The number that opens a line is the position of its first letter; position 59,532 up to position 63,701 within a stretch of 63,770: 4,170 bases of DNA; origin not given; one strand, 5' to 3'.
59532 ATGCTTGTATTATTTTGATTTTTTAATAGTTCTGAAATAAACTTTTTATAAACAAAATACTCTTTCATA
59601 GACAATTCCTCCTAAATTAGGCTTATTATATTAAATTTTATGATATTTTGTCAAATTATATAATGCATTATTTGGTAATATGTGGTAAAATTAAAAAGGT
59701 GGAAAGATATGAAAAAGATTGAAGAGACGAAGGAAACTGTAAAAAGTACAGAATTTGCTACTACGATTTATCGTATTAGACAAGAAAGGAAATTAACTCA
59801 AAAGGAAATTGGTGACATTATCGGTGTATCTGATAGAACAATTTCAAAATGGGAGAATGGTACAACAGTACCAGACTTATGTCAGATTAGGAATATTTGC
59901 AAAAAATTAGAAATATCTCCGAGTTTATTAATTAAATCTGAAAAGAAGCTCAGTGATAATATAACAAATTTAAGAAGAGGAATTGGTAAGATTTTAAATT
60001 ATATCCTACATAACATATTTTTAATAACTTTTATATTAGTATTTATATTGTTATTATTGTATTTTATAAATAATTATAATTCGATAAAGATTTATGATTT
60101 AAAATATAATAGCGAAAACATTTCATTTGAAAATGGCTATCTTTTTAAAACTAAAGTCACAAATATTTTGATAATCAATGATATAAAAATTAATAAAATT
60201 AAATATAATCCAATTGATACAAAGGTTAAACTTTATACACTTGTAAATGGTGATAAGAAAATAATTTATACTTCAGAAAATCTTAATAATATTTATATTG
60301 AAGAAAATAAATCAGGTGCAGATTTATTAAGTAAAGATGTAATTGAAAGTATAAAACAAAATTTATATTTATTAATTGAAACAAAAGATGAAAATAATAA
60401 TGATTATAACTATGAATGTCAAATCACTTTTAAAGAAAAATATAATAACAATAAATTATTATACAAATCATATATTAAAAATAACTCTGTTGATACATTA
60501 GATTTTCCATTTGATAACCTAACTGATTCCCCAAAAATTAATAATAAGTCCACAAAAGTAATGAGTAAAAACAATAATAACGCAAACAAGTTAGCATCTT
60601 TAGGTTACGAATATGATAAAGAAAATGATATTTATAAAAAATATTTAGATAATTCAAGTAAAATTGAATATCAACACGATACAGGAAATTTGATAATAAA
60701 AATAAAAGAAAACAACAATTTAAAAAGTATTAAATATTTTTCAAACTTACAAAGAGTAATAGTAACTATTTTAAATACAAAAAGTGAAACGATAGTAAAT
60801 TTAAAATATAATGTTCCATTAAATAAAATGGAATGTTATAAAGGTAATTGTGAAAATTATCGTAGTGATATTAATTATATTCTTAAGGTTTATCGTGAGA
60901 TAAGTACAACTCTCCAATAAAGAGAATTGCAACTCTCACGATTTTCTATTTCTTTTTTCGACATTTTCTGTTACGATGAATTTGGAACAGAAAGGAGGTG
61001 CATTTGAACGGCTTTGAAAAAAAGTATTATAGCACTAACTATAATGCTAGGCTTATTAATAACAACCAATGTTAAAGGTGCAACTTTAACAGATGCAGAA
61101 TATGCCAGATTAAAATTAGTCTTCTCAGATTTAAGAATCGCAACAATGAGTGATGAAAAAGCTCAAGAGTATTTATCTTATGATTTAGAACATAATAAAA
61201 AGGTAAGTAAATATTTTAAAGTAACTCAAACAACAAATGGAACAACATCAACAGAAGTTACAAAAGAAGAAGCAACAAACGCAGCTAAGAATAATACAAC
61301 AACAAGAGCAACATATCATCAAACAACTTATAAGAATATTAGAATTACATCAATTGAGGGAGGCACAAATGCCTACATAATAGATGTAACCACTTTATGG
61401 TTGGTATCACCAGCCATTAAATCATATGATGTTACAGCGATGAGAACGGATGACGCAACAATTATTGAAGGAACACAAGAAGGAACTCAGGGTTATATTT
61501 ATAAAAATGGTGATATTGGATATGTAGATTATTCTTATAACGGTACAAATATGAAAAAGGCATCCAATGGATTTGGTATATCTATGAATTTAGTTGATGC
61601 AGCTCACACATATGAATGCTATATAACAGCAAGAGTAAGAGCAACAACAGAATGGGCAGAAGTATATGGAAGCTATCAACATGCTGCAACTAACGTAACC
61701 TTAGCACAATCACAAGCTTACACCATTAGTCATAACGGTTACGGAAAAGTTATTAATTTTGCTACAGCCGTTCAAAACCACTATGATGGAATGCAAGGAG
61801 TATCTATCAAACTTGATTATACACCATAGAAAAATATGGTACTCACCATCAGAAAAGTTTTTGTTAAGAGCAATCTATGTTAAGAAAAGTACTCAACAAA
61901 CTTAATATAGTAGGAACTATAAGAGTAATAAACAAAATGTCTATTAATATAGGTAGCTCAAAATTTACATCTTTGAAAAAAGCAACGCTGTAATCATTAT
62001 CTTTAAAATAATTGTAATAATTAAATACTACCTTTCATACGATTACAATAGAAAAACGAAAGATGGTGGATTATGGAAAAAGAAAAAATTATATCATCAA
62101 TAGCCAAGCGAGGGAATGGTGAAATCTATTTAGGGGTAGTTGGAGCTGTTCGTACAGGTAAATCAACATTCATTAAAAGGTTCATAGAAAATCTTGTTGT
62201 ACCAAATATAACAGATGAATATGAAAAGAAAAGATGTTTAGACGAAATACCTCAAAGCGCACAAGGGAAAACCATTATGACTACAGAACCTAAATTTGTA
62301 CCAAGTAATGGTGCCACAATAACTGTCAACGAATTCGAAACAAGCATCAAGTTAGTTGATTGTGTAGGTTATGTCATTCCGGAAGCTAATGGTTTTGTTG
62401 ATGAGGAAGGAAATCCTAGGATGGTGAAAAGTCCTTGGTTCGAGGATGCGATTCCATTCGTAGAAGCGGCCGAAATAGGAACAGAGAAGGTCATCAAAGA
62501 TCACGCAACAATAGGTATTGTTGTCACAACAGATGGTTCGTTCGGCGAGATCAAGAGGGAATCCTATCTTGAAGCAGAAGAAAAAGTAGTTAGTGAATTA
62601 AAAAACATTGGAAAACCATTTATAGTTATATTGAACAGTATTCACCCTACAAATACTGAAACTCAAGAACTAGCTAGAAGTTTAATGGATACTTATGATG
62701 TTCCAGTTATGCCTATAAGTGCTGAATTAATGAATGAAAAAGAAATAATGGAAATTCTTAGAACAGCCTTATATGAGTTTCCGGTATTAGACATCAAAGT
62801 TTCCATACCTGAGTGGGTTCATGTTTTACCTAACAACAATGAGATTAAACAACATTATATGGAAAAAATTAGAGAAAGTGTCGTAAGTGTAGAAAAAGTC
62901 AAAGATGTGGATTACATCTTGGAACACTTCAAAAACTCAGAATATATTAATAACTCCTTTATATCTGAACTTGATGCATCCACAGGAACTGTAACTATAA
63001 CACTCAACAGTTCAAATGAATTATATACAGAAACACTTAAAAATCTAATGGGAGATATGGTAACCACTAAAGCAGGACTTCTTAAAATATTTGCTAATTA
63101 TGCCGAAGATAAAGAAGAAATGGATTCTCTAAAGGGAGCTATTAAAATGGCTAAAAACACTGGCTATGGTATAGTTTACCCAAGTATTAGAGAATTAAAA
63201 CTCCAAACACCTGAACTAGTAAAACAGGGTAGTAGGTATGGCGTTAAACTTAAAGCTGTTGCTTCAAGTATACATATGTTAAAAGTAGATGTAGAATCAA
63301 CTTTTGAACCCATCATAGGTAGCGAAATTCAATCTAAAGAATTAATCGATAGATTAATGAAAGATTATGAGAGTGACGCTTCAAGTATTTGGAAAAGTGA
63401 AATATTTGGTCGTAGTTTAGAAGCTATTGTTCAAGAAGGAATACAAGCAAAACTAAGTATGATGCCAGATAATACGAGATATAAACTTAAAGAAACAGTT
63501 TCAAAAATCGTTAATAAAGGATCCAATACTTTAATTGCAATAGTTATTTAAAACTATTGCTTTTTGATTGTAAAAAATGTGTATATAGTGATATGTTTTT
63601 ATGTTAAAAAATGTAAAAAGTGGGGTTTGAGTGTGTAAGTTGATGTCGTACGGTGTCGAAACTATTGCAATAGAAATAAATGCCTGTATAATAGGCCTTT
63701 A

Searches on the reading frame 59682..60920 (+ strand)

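Call 78: search_protein_families(library=pfam, proteins=[window:59682-60920:+], max_evalue=0.001)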
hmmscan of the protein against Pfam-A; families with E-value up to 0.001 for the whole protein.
window:59682-60920:+ (412 aa): 4 families
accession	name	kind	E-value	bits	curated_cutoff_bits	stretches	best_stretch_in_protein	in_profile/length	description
PF01381.28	HTH_3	-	3.4e-12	46.7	23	1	29-82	1-54/55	Helix-turn-helix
PF12844.13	HTH_19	-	2.6e-10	40.5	30.2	1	29-85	4-60/64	Helix-turn-helix domain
PF13560.12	HTH_31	-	6.4e-07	30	27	1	25-82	2-60/64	Helix-turn-helix domain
PF15731.11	MqsA_antitoxin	-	1.2e-05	25.8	30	1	11-83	55-127/131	Antitoxin component of bacterial toxin-antitoxin system, MqsA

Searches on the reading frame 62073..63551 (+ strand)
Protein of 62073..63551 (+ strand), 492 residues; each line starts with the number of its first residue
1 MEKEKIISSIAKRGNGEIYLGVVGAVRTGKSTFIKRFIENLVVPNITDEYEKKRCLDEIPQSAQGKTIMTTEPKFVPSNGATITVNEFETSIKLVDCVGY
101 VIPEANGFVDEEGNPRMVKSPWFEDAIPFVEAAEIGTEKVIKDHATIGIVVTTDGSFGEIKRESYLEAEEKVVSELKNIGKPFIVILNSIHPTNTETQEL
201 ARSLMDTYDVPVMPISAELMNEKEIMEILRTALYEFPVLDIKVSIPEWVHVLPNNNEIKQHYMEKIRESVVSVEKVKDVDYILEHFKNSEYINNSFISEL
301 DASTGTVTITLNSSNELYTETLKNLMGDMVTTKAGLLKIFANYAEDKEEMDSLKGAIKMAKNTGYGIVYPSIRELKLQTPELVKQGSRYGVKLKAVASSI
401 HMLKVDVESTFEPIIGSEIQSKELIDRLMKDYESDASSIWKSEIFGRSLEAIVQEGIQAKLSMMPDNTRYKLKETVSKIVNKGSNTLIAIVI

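Call 78: search_protein_families(library=pfam, proteins=[window:62073-63551:+], max_evalue=0.001)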
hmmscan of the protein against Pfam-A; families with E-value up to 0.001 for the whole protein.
window:62073-63551:+ (492 aa): 3 families
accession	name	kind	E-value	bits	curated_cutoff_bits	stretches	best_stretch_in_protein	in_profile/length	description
PF09547.16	SpoIVA_ATPase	-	2.6e-104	348.2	26.6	1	1-237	1-237/237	Stage IV sporulation protein A, ATPase domain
PF20438.3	SpoIVA_middle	-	1.8e-53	181.7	25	1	240-416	3-179/179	Stage IV sporulation protein A, middle domain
PF20439.3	SpoIVA_C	-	1.3e-27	96.2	25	1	417-492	1-76/76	Sporulation stage IV protein A, C-terminal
